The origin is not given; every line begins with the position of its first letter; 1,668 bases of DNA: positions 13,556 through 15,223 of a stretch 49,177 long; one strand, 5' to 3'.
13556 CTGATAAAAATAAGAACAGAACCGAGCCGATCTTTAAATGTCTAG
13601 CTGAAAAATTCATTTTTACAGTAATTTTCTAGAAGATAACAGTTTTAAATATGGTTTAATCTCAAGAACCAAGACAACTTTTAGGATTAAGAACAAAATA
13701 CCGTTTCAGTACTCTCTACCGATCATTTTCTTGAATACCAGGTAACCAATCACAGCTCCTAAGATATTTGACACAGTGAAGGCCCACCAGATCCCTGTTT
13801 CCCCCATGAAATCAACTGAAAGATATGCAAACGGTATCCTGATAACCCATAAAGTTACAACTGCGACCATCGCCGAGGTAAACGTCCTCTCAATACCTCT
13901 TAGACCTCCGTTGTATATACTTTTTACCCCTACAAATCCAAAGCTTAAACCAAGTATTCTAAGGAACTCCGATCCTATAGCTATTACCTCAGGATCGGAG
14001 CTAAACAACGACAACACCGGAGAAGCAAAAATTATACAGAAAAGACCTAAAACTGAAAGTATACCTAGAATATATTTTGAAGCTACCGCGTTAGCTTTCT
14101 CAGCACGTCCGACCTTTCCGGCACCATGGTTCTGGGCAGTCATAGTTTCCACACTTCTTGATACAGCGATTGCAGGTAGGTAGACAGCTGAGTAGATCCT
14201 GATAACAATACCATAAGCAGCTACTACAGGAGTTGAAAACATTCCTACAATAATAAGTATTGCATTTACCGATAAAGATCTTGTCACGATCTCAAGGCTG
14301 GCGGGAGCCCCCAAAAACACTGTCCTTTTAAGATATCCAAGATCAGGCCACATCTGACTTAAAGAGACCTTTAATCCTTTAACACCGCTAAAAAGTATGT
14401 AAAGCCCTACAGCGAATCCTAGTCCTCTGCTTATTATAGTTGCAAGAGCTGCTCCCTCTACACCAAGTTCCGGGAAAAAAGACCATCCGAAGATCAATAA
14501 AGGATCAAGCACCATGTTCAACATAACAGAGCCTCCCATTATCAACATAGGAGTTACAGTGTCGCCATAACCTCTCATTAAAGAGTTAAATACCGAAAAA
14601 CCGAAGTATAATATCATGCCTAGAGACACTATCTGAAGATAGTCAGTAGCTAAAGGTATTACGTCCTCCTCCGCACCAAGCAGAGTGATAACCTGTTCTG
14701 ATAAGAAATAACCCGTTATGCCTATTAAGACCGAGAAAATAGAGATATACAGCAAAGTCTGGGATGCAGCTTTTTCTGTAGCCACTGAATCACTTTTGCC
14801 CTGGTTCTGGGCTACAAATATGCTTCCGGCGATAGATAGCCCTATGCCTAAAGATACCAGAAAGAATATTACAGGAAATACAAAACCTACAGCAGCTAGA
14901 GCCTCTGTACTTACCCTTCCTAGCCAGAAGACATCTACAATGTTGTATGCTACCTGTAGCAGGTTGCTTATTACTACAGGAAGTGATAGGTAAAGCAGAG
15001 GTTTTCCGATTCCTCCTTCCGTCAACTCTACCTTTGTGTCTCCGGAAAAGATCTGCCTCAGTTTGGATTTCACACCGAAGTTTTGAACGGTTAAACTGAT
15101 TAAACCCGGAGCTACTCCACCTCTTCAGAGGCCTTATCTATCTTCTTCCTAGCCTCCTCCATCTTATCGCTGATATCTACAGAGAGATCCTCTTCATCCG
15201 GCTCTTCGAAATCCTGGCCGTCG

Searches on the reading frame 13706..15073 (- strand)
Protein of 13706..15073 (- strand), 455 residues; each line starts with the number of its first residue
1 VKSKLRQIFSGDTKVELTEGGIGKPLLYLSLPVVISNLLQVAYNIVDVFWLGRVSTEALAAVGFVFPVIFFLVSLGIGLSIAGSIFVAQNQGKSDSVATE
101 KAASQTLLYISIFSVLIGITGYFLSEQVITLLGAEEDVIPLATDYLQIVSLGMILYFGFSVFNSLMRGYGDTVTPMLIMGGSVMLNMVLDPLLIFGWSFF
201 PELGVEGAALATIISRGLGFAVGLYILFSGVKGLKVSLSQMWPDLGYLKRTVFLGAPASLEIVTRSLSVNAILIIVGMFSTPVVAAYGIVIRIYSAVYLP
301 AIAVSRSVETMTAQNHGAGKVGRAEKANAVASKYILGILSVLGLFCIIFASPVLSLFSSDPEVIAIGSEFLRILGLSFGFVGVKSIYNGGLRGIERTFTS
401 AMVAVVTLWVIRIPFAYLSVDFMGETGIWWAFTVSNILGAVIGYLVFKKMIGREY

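Call 20: search_protein_families(library=ncbifam, proteins=[window:13706-15073:-], max_evalue=0.00001)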
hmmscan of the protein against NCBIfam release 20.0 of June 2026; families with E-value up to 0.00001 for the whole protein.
window:13706-15073:- (455 aa): 12 families
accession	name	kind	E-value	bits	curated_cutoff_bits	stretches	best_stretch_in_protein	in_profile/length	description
NF041801.1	MATE_SolL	equivalog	3.6e-101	339.2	780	1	10-449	6-448/458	solanimycin export family MATE transporter SolL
TIGR00797.1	matE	subfamily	1.2e-75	254.9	147.4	1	32-429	1-396/396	MATE family efflux transporter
NF007130.1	PRK09575.1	equivalog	9.6e-33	114.1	445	1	28-450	10-431/435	MATE family efflux transporter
NF007562.1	PRK10189.1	equivalog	1.6e-29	103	465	1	29-444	32-454/470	EmmdR/YeeO family multidrug/toxin efflux MATE transporter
NF001214.0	PRK00187.1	equivalog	1.3e-26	93.6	449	1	26-449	12-443/464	NorM family multidrug efflux MATE transporter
NF000131.1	MATE_multi_MepA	equivalog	4.5e-24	85.5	850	1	23-446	15-433/451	multidrug efflux MATE transporter MepA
NF052396.1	MATE_WgkD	equivalog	5.9e-24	84.8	510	1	29-412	8-388/428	tryglysin-associated MATE efflux transporter WgkD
NF007690.0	PRK10367.1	equivalog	3.7e-13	49.2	409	1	24-448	9-429/441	MATE family efflux transporter DinF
NF000263.1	MATE_multi_NorM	equivalog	1.9e-10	40.8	950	1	27-442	21-440/459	multidrug efflux MATE transporter NorM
NF000217.1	MATE_multi_FepA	equivalog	2.5e-10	40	900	1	31-449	22-438/443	multidrug efflux MATE transporter FepA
NF045539.1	MATE_efflux1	equivalog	2.9e-09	36.6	350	1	32-278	8-248/411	MATE family Na+-driven efflux transporter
NF041358.1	GntT_guanitoxin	equivalog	1.5e-07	30.8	525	1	29-442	18-429/438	guanitoxin biosynthesis MATE family efflux transporter GntT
